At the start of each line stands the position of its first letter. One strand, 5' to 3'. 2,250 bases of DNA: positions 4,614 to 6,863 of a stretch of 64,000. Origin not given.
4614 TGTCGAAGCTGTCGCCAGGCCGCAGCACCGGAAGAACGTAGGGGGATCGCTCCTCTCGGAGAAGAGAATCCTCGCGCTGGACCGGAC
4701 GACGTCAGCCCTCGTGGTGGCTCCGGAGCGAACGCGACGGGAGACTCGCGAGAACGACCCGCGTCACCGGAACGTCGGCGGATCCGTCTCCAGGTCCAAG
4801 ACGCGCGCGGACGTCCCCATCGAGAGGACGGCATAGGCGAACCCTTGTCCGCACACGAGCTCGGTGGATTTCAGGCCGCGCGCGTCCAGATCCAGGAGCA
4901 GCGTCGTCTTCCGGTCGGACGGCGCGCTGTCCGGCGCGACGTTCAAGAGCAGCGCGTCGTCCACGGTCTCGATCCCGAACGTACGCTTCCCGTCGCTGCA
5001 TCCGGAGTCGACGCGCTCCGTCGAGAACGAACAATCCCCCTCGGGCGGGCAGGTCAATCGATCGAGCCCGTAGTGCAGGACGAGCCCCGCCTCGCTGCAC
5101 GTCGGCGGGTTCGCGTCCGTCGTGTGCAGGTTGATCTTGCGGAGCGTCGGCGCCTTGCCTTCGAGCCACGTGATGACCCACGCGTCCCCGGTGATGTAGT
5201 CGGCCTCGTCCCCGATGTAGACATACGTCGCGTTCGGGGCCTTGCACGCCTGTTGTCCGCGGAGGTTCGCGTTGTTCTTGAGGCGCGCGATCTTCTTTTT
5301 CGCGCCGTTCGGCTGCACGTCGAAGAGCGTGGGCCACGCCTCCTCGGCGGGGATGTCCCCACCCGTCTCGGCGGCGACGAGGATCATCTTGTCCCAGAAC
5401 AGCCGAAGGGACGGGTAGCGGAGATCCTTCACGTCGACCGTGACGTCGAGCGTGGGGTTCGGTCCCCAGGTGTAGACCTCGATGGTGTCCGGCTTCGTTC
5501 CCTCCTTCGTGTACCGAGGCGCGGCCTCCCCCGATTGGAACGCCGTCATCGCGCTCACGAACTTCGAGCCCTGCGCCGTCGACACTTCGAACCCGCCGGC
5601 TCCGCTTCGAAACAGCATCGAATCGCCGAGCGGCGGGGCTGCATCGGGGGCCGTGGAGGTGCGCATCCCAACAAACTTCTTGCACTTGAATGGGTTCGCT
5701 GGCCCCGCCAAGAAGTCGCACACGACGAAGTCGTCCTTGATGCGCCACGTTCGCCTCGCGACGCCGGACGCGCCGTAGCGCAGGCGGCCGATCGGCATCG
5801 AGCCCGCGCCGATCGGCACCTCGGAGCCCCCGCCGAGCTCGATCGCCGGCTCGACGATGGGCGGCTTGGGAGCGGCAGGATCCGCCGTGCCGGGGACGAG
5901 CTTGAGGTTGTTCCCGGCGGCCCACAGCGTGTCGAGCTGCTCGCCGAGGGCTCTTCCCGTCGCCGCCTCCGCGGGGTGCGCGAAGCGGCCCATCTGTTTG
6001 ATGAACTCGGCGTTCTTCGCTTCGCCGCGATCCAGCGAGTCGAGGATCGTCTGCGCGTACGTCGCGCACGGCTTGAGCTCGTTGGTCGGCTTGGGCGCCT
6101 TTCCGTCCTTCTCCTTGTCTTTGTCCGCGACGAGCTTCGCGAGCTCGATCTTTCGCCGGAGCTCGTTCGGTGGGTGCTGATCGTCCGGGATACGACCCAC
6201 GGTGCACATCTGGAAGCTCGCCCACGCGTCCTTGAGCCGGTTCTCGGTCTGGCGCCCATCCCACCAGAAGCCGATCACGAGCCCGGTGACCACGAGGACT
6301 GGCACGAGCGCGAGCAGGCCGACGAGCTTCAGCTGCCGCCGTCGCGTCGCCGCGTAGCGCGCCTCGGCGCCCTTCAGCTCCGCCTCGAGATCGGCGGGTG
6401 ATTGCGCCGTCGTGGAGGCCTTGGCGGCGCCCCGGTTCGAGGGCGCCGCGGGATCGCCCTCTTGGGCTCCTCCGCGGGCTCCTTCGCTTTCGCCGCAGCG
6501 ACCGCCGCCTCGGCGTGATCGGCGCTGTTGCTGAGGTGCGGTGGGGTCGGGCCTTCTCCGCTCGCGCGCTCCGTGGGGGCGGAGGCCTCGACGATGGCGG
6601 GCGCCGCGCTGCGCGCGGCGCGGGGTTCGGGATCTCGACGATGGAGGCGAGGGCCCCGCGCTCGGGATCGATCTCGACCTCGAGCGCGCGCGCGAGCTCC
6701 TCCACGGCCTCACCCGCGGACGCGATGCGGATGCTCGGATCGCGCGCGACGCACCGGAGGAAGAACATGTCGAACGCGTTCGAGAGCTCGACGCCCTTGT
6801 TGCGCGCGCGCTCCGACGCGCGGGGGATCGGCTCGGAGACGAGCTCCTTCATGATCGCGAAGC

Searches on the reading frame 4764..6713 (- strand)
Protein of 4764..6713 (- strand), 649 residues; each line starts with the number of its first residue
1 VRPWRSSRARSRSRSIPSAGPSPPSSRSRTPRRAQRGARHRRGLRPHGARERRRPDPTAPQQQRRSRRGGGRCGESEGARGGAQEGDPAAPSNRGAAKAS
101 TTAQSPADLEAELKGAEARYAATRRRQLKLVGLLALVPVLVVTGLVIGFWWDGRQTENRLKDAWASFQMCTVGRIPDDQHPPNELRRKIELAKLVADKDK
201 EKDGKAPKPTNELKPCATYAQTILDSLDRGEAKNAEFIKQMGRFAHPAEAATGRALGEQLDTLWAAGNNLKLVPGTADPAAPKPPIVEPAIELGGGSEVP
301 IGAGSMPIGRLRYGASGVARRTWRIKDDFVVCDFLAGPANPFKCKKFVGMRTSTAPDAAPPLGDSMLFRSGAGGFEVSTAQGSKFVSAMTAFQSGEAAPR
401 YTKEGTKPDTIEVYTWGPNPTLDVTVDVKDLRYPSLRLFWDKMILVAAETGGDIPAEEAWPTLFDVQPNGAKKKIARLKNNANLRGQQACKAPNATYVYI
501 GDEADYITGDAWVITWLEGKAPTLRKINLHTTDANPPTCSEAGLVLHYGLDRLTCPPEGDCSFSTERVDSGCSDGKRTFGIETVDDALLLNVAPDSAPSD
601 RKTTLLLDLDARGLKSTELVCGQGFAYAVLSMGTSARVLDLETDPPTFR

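Call 41: search_protein_families(library=pfam, proteins=[window:4764-6713:-], max_evalue=0.01)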
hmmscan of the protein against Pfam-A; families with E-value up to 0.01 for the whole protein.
window:4764-6713:- (649 aa): 0 families

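Call 65: search_protein_representatives(protein=window:4767-6440:-)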
Query: 558 residues. Proteins with E-value up to 0.001 (for the whole library): 9; up to 1e-10: 5; up to 1e-30: 4. The best 9 are listed.
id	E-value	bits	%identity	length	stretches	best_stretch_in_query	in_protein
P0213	0.0e+00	1186.5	100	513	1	46-558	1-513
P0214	8.0e-125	433.9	73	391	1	11-282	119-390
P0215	4.1e-75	269.7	37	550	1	14-558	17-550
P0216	3.3e-35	138.0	33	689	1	8-279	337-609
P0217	1.0e-12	63.7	32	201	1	363-556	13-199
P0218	2.4e-07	46.0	30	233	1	25-208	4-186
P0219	8.5e-06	40.9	43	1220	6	181-247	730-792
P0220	1.1e-04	37.2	37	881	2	12-162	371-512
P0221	3.7e-04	35.5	25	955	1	13-550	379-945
